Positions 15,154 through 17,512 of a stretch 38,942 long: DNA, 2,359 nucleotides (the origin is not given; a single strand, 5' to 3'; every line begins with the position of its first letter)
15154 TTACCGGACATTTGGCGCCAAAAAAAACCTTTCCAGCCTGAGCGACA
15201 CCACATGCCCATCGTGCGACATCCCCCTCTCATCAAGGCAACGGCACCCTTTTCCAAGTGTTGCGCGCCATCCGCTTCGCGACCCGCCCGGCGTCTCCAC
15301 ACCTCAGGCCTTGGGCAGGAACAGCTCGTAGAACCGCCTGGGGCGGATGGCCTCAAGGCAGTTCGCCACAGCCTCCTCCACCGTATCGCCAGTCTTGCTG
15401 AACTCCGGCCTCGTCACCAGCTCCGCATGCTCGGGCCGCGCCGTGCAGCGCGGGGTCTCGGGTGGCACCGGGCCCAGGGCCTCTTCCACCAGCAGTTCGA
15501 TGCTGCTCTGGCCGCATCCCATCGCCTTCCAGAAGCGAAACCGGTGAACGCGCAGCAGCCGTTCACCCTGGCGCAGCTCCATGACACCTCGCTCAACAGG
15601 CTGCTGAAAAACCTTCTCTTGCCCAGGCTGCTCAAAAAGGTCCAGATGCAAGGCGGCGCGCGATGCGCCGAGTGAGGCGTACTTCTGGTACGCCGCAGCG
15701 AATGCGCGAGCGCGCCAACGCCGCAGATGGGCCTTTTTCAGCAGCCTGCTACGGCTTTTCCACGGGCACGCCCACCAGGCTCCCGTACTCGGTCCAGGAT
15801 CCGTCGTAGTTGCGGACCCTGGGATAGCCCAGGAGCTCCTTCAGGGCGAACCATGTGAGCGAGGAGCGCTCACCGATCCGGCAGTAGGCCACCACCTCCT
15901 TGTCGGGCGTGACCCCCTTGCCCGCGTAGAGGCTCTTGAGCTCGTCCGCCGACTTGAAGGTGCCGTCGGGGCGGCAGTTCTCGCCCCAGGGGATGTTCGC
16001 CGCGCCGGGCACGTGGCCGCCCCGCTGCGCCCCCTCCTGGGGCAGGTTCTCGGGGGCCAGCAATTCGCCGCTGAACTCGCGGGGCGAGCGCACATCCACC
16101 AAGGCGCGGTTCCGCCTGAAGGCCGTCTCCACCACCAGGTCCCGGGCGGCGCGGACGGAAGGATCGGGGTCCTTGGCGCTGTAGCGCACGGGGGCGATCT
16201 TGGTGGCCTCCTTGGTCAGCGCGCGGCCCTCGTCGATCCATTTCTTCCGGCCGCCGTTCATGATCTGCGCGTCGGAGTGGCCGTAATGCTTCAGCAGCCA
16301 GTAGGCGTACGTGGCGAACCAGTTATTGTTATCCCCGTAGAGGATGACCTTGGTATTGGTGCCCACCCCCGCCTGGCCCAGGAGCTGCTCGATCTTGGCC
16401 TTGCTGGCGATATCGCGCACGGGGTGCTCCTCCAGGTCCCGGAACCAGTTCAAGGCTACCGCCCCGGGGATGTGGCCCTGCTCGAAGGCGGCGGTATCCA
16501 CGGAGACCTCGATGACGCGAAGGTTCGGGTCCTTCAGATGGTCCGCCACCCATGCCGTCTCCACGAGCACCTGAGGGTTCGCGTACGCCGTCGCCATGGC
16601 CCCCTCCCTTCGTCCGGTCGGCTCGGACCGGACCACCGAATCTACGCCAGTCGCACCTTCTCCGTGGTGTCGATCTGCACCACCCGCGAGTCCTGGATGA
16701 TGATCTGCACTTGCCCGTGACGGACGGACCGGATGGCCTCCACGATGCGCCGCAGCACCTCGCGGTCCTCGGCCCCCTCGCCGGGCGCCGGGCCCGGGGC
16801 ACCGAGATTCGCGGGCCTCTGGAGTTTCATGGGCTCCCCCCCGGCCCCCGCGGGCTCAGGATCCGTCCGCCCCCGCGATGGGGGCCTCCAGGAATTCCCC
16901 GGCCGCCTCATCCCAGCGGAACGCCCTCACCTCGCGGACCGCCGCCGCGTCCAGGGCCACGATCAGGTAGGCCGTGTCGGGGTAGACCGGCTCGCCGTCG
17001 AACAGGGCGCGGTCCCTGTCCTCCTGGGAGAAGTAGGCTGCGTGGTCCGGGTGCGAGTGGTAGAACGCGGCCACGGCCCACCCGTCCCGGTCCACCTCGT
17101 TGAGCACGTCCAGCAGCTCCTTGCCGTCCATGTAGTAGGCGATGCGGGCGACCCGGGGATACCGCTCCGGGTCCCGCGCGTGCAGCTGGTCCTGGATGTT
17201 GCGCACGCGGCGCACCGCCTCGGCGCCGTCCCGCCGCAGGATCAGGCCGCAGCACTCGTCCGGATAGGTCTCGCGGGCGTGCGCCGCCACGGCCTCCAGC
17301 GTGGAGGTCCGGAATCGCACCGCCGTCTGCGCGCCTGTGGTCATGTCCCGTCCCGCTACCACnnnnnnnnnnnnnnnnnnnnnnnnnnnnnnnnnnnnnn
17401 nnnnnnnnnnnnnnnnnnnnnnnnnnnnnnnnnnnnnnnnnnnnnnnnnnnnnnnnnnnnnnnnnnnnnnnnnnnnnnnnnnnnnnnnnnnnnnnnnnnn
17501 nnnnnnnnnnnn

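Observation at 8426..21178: One co-directional ~12.7 kb sulfur-assimilation supercluster joins sulfite reductase to two protein-thiocarboxylate branches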

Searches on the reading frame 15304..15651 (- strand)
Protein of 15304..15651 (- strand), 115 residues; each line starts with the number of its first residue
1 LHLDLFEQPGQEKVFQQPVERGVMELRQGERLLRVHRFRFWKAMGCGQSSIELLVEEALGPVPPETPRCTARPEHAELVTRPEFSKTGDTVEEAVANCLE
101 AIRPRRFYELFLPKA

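Call 33: search_protein_families(library=pfam, proteins=[window:15304-15651:-], max_evalue=0.01)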
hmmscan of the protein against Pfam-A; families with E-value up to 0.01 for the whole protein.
window:15304-15651:- (115 aa): 0 families

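Call 67: search_protein_families(library=pfam, proteins=[window:15304-15582:-], max_evalue=10)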
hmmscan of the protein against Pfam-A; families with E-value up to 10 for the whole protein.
window:15304-15582:- (92 aa): 1 family
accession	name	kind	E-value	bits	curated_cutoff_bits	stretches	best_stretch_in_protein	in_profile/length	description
PF14804.11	Jag_N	-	0.22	12.4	25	1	64-78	2-16/50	Jag N-terminus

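Call 68: find_homologous_proteins(query=window:15304-15582:-, max_evalue=0.001)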
Query window:15304-15582:- (92 aa): 35 proteins with E <= 0.001 among 39 candidates.
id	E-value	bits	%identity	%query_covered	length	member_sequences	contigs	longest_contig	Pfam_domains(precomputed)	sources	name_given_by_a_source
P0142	3.4e-54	199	97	100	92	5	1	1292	-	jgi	-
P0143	1.7e-51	190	91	100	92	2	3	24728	-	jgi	jgi:hypothetical protein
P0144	1.3e-47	178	86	100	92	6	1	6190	-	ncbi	-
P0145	2.4e-42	161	78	100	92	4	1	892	-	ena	-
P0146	4.6e-42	160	79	100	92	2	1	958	-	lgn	-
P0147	6.4e-42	160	79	100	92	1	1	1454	-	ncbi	-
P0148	6.5e-42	160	76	100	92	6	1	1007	-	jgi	jgi:hypothetical protein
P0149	3.6e-39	151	75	100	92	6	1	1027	-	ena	-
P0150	3.7e-39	151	73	100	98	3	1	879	-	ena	-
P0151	6.7e-38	147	76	98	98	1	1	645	-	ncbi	-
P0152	1.0e-37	146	74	100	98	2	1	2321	-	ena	-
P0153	2.8e-37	145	72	100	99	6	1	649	-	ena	-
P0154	3.0e-37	145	70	100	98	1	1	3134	-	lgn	-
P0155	8.6e-37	143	71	100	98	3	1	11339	-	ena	-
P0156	1.1e-36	143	71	100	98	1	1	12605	-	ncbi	-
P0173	1.4e-24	104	57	98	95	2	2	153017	-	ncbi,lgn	-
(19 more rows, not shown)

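Call 69: find_encoding_contigs(protein=P0143, flank=10000, max_places=3)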
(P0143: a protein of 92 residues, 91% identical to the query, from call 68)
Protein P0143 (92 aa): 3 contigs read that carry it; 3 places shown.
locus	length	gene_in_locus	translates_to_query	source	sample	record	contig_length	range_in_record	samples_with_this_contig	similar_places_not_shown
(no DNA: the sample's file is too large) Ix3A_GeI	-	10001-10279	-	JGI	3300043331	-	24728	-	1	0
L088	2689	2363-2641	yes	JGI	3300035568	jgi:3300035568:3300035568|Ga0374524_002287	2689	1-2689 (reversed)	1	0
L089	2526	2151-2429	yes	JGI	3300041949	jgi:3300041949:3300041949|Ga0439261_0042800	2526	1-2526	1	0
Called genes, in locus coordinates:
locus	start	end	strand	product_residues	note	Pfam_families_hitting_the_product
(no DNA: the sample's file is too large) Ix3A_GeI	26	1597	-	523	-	PF02142:MGS, PF01808:AICARFT_IMPCHas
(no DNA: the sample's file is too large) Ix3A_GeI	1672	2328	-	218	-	PF00551:Formyl_trans_N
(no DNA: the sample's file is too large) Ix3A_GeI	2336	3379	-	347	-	PF00586:AIRS, PF02769:AIRS_C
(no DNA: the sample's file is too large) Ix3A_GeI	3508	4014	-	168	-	PF01871:AMMECR1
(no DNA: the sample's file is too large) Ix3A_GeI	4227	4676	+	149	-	PF02082:Rrf2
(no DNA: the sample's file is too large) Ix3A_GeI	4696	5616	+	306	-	PF00291:PALP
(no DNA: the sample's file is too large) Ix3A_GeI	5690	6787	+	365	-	PF02597:ThiS, PF00899:ThiF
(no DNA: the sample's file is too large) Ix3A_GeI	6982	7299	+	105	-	PF02597:ThiS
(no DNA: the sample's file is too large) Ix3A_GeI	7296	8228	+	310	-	PF00291:PALP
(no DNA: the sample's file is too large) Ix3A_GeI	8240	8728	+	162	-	PF14464:Prok-JAB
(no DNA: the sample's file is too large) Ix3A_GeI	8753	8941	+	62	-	PF10055:DUF2292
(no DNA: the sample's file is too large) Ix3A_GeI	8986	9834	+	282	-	PF00581:Rhodanese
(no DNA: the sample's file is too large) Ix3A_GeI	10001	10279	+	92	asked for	-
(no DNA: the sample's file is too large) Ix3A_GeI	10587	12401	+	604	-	PF03460:NIR_SIR_ferr, PF01077:NIR_SIR, PF03460:NIR_SIR_ferr, PF01077:NIR_SIR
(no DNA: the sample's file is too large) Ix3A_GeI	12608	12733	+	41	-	-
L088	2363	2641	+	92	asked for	-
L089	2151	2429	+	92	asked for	-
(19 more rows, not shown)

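Call 70: find_encoding_contigs(protein=P0173, flank=10000, max_places=2)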
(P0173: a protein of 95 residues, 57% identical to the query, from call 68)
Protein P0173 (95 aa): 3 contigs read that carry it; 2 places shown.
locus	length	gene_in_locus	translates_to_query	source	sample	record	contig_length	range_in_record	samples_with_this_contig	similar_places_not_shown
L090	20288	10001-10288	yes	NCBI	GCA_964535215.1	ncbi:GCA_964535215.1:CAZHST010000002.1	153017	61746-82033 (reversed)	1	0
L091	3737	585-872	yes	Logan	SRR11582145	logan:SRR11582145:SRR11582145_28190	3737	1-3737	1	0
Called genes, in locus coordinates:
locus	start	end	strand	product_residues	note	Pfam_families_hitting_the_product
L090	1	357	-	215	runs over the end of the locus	PF00551:Formyl_trans_N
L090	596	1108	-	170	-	PF01871:AMMECR1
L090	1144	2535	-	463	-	PF01523:PmbA_TldD_1st, PF19290:PmbA_TldD_2nd, PF19289:PmbA_TldD_3rd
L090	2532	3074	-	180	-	-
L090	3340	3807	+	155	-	PF02082:Rrf2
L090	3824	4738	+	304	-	PF00291:PALP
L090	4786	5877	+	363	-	PF02597:ThiS, PF00899:ThiF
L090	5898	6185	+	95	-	PF04143:Sulf_transp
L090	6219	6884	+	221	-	PF04143:Sulf_transp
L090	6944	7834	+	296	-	PF00581:Rhodanese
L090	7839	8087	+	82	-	PF01206:TusA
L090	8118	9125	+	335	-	PF16819:DUF5074 (faint), PF21783:YNCE (weak), PF21959:DUF6923 (faint), PF23414:Beta-prop_EML_2 (faint), PF02239:Cytochrom_D1 (weak), PF25174:Beta-prop_THOC3, PF21783:YNCE (weak), PF25174:Beta-prop_THOC3 (weak), +3 more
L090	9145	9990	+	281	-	PF00581:Rhodanese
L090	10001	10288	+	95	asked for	-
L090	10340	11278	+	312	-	PF00291:PALP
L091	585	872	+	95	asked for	-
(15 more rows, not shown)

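Call 81: predict_structure(alignment_id=A2)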
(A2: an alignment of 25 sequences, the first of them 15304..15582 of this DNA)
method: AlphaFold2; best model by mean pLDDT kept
length: 92 residues; sequences in the alignment: 25
mean_pLDDT: 81.1   pTM: 0.66
mean pLDDT of the five models: 81.1, 58.4, 52.9, 51.5, 47.2
residues with pLDDT >= 90: 3; 70-90: 86; 50-70: 3; < 50: 0
segments of 3 or more residues with pLDDT < 50: none
pLDDT, mean of each block of 10 residues (from residue 1): 78 84 79 86 84 76 86 85 77 63
secondary structure, 60 per line:
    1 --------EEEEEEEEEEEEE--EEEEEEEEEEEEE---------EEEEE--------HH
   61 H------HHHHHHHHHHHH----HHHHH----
elements in order: E9-21 E24-36 E46-50 H68-79 H84-88

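Call 83: fold_search(model_id=the predicted structure, library=pdb)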
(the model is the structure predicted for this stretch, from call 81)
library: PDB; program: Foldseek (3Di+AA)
matches with E <= 10: 115; with E <= 0.001: 0
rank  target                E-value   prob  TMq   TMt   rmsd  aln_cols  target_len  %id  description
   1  8qcq_e                1.9e+00  0.08  0.24  0.16  12.8        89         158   13  B. subtilis ApdA-stalled ribosomal complex (released 2024-03-20)
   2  4ibn                  2.2e+00  0.11  0.29  0.15  12.2        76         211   17  Crystal structure of LC9-RNase H1, a type 1 RNase H with the type 2 active-site motif (released 2013-03-20)
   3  5xyu_E                2.3e+00  0.13  0.28  0.18   9.8        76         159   13  Small subunit of Mycobacterium smegmatis ribosome (released 2017-09-27)
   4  6bp6_A                2.3e+00  0.04  0.18  0.21  11.9        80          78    8  Crystal structure of Commd9 COMM domain (released 2018-08-15)
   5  7msc_e                2.7e+00  0.08  0.23  0.15  10.3        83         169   14  Mtb 70SIC in complex with MtbEttA at Pre_R0 state (released 2022-02-02)
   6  7blq_G                2.9e+00  0.11  0.30  0.25  10.6        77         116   17  Vps26 dimer region of the fungal membrane-assembled retromer:Grd19 complex. (released 2021-03-03)
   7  7mo6_A                3.1e+00  0.09  0.28  0.08   7.6        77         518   12  Guanosine Monophosphate Synthase from Aspergillus fumigatus Af293 (released 2022-02-16)
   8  7mo6_B                3.1e+00  0.08  0.27  0.07  10.7        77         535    9  Guanosine Monophosphate Synthase from Aspergillus fumigatus Af293 (released 2022-02-16)
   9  5nd9_e                3.3e+00  0.11  0.29  0.18   8.6        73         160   16  Hibernating ribosome from Staphylococcus aureus (Rotated state) (released 2017-06-28)
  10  6v39_e                3.3e+00  0.10  0.28  0.18   9.6        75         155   15  Cryo-EM structure of the Acinetobacter baumannii Ribosome: 70S with P-site tRNA (released 2020-02-05)
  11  8wib_f                3.3e+00  0.06  0.23  0.15  10.1        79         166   14  Cryo- EM structure of Mycobacterium smegmatis 70S ribosome, E- tRNA and RafH. (released 2024-02-28)
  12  8uu7_e                3.5e+00  0.08  0.25  0.16  10.4        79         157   14  Cryo-EM structure of the Listeria innocua 70S ribosome in complex with HflXr, HPF, and E-site tRNA (structure II-B) (released 2024-02-28)
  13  1ocs                  3.7e+00  0.07  0.30  0.22  11.2        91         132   12  Crystal structure of the yeast PX-doamin protein Grd19p (sorting nexin3) complexed to phosphatidylinosytol-3-phosphate. (released 2003-12-12)
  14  5tcu_SD               3.9e+00  0.06  0.24  0.16   9.7        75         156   20  Methicillin sensitive Staphylococcus aureus 70S ribosome (released 2017-05-24)
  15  7jil_j                3.9e+00  0.05  0.20  0.13  10.5        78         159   15  70S ribosome Flavobacterium johnsoniae (released 2020-12-02)
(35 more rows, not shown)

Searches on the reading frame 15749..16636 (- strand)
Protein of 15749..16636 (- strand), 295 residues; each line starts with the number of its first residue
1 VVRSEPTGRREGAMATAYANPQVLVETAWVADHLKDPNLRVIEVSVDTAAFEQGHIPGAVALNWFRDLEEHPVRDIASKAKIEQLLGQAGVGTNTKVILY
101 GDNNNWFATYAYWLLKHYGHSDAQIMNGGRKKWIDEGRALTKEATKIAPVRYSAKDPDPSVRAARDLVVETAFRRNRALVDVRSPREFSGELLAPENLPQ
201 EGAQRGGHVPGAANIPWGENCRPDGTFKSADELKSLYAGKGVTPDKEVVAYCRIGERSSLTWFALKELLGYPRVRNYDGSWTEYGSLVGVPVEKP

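Call 6: search_protein_families(library=pfam, proteins=[window:15749-16636:-], max_evalue=0.01)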
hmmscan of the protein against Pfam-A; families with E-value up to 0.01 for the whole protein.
window:15749-16636:- (295 aa): 1 family
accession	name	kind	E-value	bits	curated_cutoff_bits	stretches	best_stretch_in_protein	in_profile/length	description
PF00581.25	Rhodanese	-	8.5e-35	119.7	22.2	2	177-284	14-99/102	Rhodanese-like domain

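Call 8: search_protein_families(library=ncbifam, proteins=[window:15749-16636:-], max_evalue=0.001)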
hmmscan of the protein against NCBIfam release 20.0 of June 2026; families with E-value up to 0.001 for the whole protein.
window:15749-16636:- (295 aa): 3 families
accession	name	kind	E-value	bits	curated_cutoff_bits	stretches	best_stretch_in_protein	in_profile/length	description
NF008557.0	PRK11493.1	equivalog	7.2e-36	123.7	250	1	22-294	4-279/281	3-mercaptopyruvate sulfurtransferase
NF040901.1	SeO3_TeO2_ExtH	equivalog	6.3e-19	68.3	200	2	224-289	281-351/430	selenite/tellurite reduction operon rhodanese-like protein ExtH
NF006444.0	PRK08762.1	equivalog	1.1e-05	24.3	449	0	242-293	66-115/387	molybdopterin-synthase adenylyltransferase MoeB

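Call 53: search_solved_structures(query=window:15749-16597:-, max_evalue=1e-10, show_alignments=1)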
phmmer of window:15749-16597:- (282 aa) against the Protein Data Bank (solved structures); distinct sequences matched with E-value up to 1e-10: 29.
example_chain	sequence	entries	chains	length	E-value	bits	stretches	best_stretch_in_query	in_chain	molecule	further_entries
1uar_A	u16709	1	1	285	4.1e-103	347.8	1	4-281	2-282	Rhodanese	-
3hwi_A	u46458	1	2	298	8.4e-92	310.7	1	6-280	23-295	Thiosulfate sulfurtransferase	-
3aax_A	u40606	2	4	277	9.3e-92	310.5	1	8-280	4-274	Putative thiosulfate sulfurtransferase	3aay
8k55_A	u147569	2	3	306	2.5e-84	286.2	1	4-279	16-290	sulfur transferase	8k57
3hzu_A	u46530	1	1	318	8.1e-73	248.4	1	3-279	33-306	Thiosulfate sulfurtransferase sseA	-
3p3a_A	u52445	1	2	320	1.8e-72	247.2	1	4-279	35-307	Thiosulfate sulfurtransferase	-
1e0c_A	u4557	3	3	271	1.5e-35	126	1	6-280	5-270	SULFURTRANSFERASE | PUTATIVE THIOSULFATE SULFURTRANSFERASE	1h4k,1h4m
1urh_A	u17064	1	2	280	1.2e-33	119.8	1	13-280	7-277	3-MERCAPTOPYRUVATE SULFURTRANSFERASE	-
8agf_A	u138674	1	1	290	2.7e-28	102.3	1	10-271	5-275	Thiosulfate sulfurtransferase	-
1dp2_A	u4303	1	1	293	1.5e-26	96.5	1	10-271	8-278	RHODANESE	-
8q5z_A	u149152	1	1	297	1.6e-26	96.5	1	10-271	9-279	Thiosulfate sulfurtransferase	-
1boh_A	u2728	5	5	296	1.6e-26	96.5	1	10-271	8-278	RHODANESE | CARBOXYMETHYLATED RHODANESE | SULFUR-SUBSTITUTED RHODANESE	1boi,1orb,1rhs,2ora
5wqj_A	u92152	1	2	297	3e-26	95.5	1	11-271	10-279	Sulfurtransferase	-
1rhd_A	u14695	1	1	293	3.6e-26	95.3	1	10-271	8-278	RHODANESE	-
5wqk_A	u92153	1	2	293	3.7e-26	95.2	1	36-271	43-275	Sulfurtransferase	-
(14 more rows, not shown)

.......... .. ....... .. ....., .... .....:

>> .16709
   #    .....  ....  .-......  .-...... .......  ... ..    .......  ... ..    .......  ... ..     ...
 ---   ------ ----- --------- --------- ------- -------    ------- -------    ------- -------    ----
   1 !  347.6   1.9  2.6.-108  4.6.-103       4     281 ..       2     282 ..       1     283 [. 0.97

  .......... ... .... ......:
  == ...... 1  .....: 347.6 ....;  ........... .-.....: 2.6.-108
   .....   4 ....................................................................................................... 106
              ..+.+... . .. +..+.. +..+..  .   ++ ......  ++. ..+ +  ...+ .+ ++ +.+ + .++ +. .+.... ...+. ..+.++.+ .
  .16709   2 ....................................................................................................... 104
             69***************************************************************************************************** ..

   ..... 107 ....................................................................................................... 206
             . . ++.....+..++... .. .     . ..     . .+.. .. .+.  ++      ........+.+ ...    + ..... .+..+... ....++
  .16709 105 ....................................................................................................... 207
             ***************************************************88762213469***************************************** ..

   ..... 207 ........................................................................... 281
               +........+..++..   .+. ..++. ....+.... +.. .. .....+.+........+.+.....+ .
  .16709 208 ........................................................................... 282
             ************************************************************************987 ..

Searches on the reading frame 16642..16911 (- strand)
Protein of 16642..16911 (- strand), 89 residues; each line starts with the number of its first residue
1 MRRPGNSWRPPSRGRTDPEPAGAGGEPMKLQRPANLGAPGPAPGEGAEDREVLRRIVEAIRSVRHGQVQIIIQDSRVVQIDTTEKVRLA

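Call 6: search_protein_families(library=pfam, proteins=[window:16642-16911:-], max_evalue=0.01)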
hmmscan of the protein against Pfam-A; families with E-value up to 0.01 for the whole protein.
window:16642-16911:- (89 aa): 1 family
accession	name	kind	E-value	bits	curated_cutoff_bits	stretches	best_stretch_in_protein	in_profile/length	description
PF10055.14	DUF2292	-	1.6e-14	53.6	22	1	52-88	1-37/37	Uncharacterized small protein (DUF2292)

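Call 8: search_protein_families(library=ncbifam, proteins=[window:16642-16911:-], max_evalue=0.001)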
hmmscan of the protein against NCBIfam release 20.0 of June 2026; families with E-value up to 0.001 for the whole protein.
window:16642-16911:- (89 aa): 1 family
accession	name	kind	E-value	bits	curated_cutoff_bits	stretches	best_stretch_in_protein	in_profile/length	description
NF033785.1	sulfur_OscA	equivalog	2.6e-08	33.7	85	1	45-88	9-52/60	sulfur starvation response protein OscA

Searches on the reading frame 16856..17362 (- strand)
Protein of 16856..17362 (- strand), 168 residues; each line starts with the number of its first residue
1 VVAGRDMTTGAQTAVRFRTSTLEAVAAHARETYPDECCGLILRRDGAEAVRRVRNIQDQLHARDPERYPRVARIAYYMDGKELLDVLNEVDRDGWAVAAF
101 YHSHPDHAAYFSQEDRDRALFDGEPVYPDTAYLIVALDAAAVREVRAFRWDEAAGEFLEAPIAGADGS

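Call 6: search_protein_families(library=pfam, proteins=[window:16856-17362:-], max_evalue=0.01)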
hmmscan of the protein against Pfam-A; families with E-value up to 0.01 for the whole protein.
window:16856-17362:- (168 aa): 1 family
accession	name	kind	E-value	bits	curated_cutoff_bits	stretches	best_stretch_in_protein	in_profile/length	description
PF14464.11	Prok-JAB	-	2.5e-19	69.7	25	1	20-147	3-110/114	Prokaryotic homologs of the JAB domain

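Call 8: search_protein_families(library=ncbifam, proteins=[window:16856-17362:-], max_evalue=0.001)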
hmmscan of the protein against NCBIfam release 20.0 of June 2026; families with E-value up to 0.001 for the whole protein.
window:16856-17362:- (168 aa): 1 family
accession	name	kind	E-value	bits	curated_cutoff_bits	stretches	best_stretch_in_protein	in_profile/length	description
NF041370.1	desamp_Halo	equivalog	9.2e-18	64.4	130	1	17-153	3-124/133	desampylase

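Call 30: search_solved_structures(query=window:16856-17344:-, max_evalue=0.001, show_alignments=2)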
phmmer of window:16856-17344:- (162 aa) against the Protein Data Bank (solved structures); distinct sequences matched with E-value up to 0.001: 2.
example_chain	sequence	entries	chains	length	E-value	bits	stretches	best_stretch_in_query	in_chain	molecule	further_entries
2kks_A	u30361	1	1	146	1.1e-09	41.6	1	15-132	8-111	Uncharacterized protein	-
2kcq_A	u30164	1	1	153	2.6e-07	33.9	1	15-135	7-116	Mov34/MPN/PAD-1 family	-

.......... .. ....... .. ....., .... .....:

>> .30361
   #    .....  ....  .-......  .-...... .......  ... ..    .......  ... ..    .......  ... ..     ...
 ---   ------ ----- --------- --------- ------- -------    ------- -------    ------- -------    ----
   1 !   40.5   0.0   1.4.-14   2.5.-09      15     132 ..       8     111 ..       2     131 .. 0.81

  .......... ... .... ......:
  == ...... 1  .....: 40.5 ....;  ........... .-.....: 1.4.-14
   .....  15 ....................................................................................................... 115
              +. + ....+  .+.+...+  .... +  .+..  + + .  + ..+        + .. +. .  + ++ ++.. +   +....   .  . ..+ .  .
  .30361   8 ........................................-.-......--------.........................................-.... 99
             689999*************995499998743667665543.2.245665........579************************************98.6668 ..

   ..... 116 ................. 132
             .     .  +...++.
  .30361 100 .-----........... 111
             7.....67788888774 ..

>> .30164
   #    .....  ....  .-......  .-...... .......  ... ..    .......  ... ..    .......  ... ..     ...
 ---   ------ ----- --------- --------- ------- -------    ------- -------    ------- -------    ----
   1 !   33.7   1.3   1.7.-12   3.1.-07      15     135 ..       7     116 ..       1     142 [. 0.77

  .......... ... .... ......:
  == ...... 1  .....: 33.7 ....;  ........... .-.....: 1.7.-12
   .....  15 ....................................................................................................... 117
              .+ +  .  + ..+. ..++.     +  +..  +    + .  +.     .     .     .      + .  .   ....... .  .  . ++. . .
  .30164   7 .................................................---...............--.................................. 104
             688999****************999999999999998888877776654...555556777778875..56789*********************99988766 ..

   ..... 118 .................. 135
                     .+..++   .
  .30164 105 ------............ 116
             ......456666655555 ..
